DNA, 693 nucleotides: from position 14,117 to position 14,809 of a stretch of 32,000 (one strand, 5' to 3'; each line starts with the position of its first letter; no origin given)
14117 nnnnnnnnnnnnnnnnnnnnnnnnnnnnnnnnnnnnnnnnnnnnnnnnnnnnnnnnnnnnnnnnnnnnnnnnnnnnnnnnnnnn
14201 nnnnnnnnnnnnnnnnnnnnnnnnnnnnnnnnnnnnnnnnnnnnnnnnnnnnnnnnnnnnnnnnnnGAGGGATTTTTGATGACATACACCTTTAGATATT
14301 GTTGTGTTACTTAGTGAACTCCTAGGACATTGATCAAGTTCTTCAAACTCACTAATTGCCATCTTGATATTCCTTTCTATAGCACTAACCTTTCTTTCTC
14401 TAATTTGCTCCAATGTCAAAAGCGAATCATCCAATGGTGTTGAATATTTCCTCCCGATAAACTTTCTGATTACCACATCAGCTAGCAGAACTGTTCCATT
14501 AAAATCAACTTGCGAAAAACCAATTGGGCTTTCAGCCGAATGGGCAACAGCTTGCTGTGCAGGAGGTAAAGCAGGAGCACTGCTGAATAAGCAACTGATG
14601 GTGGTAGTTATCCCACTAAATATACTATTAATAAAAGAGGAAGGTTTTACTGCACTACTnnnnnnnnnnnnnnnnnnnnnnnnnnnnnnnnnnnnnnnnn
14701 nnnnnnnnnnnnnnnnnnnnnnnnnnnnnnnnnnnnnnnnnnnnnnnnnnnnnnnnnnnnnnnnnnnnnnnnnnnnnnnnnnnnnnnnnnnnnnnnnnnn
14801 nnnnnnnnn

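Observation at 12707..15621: Tandem duplication joint between the two ankyrin genes preserves orphan pieces of petB and the J-domain gene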

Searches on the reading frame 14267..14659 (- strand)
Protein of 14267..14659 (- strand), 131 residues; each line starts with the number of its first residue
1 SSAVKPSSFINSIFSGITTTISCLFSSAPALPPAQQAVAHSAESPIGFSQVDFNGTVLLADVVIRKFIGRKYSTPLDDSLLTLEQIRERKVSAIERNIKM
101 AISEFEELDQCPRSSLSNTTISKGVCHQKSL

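Call 27: find_homologous_proteins(query=window:14267-14659:-)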
Query seq(131 aa) (131 aa): 14 proteins with E <= 0.001 among 33 candidates.
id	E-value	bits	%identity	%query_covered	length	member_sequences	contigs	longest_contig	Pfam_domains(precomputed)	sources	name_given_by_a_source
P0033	1.8e-57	210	79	100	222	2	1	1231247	PF13606.13,PF13857.13,PF12796.14,PF00023.37,PF13637.13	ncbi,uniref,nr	ncbi:ankyrin repeat domain-containing protein [Wolbachia endosymbiont of Anopheles demeilloni]|unire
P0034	5.7e-46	173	68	100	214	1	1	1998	-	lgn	-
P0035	6.4e-46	173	70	100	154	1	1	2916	-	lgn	-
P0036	1.4e-44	169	68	100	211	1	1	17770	-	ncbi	ncbi:MAG: ankyrin repeat domain-containing protein, partial [Wolbachia sp.]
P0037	6.7e-43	163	62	100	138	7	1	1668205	-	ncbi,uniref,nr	ncbi:hypothetical protein [Wolbachia endosymbiont (group B) of Camptogramma bilineatum]|uniref:hypot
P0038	7.7e-43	163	63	100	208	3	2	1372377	-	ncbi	-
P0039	9.0e-43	163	91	67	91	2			-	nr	nr:hypothetical protein [Wolbachia endosymbiont (group B) of Chorthippus brunneus]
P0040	1.1e-41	159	63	100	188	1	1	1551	-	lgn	-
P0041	1.0e-39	153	59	100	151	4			-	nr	nr:hypothetical protein [Wolbachia endosymbiont (group B) of Episyrphus balteatus]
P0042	4.6e-31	125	53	97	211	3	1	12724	-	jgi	-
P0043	2.4e-29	120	57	98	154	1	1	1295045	-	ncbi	-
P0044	3.5e-21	93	76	54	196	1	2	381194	-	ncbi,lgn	-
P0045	1.7e-19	88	50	87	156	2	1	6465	-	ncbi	ncbi:MAG: hypothetical protein ACR5LA_06980 [Wolbachia sp.]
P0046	5.9e-14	70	69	49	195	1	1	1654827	PF00023.37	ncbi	ncbi:hypothetical protein O1Q06_06915 [Wolbachia endosymbiont of Tetranychus urticae]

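Call 29: find_encoding_contigs(protein=P0033, flank=9000, max_places=2)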
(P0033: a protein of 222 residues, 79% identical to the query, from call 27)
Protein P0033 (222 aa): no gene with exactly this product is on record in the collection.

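Call 30: find_encoding_contigs(protein=P0037, flank=9000, max_places=2)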
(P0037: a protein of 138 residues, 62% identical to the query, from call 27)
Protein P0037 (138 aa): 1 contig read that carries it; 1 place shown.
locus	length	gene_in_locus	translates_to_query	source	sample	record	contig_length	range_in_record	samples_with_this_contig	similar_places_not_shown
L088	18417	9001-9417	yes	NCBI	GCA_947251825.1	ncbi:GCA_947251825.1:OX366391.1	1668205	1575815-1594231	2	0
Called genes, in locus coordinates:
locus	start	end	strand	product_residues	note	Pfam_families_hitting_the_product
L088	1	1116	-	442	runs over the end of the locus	PF10396:TrmE_N, PF12631:MnmE_helical, PF01926:MMR_HSR1, PF02421:FeoB_N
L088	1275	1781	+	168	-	PF13183:Fer4_8 (faint), PF12797:Fer4_2 (faint), PF13237:Fer4_10 (weak), PF14697:Fer4_21 (weak), PF12800:Fer4_4 (faint), PF12838:Fer4_7, PF13187:Fer4_9, PF00037:Fer4, +2 more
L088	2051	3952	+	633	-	PF07973:tRNA_SAD, PF00587:tRNA-synt_2b, PF03129:HGTP_anticodon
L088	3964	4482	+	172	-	PF05198:IF3_N, PF00707:IF3_C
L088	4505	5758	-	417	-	PF01512:Complex1_51K, PF10531:SLBB (weak), PF22461:SLBB_2, PF10589:NADH_4Fe-4S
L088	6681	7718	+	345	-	PF06271:RDD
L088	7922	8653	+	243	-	PF12796:Ank_2, PF13857:Ank_5 (weak), PF00023:Ank, PF13637:Ank_4, PF13857:Ank_5, PF00023:Ank, PF13606:Ank_3 (weak)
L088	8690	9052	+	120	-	PF12796:Ank_2, PF13606:Ank_3 (faint), PF13637:Ank_4 (faint), PF13857:Ank_5 (faint), PF00023:Ank (weak)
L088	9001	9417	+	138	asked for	-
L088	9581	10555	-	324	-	PF07508:Recombinase, PF13408:Zn_ribbon_recom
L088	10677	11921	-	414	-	PF00078:RVT_1, PF08388:GIIM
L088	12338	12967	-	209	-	PF00239:Resolvase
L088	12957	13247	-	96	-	PF11149:DUF2924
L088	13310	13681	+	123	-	PF01710:HTH_Tnp_IS630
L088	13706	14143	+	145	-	PF13358:DDE_3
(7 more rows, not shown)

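Call 31: find_encoding_contigs(protein=P0046, flank=9000, max_places=2)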
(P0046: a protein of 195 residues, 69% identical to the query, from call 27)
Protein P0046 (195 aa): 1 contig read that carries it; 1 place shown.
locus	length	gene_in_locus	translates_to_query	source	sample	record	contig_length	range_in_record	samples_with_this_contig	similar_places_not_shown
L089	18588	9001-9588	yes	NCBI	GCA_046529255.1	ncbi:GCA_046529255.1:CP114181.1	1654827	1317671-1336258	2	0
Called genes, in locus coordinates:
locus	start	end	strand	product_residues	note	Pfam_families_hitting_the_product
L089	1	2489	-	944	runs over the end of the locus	PF12796:Ank_2, PF12796:Ank_2, PF13637:Ank_4, PF13857:Ank_5, PF00023:Ank, PF12796:Ank_2, PF12796:Ank_2, PF13857:Ank_5, +17 more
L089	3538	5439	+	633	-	PF12796:Ank_2 (weak), PF00023:Ank (faint)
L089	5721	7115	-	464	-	PF00239:Resolvase, PF07508:Recombinase, PF13408:Zn_ribbon_recom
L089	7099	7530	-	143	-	PF11149:DUF2924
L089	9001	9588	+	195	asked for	PF00023:Ank (faint)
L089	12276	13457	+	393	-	PF13637:Ank_4 (faint), PF13857:Ank_5 (weak), PF00023:Ank (weak), PF13606:Ank_3 (weak), PF12796:Ank_2, PF13857:Ank_5 (weak), PF00023:Ank (weak)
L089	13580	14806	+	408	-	PF00033:Cytochrome_B, PF13631:Cytochrom_B_N_2, PF00032:Cytochrom_B_C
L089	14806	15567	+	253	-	PF02167:Cytochrom_C1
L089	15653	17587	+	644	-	PF00270:DEAD (faint), PF04851:ResIII, PF17757:UvrB_inter, PF27431:UvrB_3rd, PF00271:Helicase_C, PF12344:UvrB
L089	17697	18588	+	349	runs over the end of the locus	PF13565:HTH_32, PF13592:HTH_33, PF13358:DDE_3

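Call 62: search_protein_families(library=pfam, proteins=[window:14267-14659:-, L089:11042-11380:+, L089:11791-12081:+], max_evalue=0.1)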
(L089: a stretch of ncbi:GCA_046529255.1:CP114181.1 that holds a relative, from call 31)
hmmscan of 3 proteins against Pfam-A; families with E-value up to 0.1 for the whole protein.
seq(131 aa): 0 families

L089:11042-11380:+ (112 aa): 0 families

L089:11791-12081:+ (96 aa): 3 families
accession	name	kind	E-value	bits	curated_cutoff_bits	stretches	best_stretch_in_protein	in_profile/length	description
PF13358.12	DDE_3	-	7.2e-17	62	28.6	1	4-64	75-140/146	DDE superfamily endonuclease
PF07592.17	DDE_Tnp_ISAZ013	-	0.036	13.5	26.9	1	30-66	214-250/308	Rhodopirellula transposase DDE domain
PF13683.12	rve_3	-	0.096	12.9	26.5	0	30-77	2-50/67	Integrase core domain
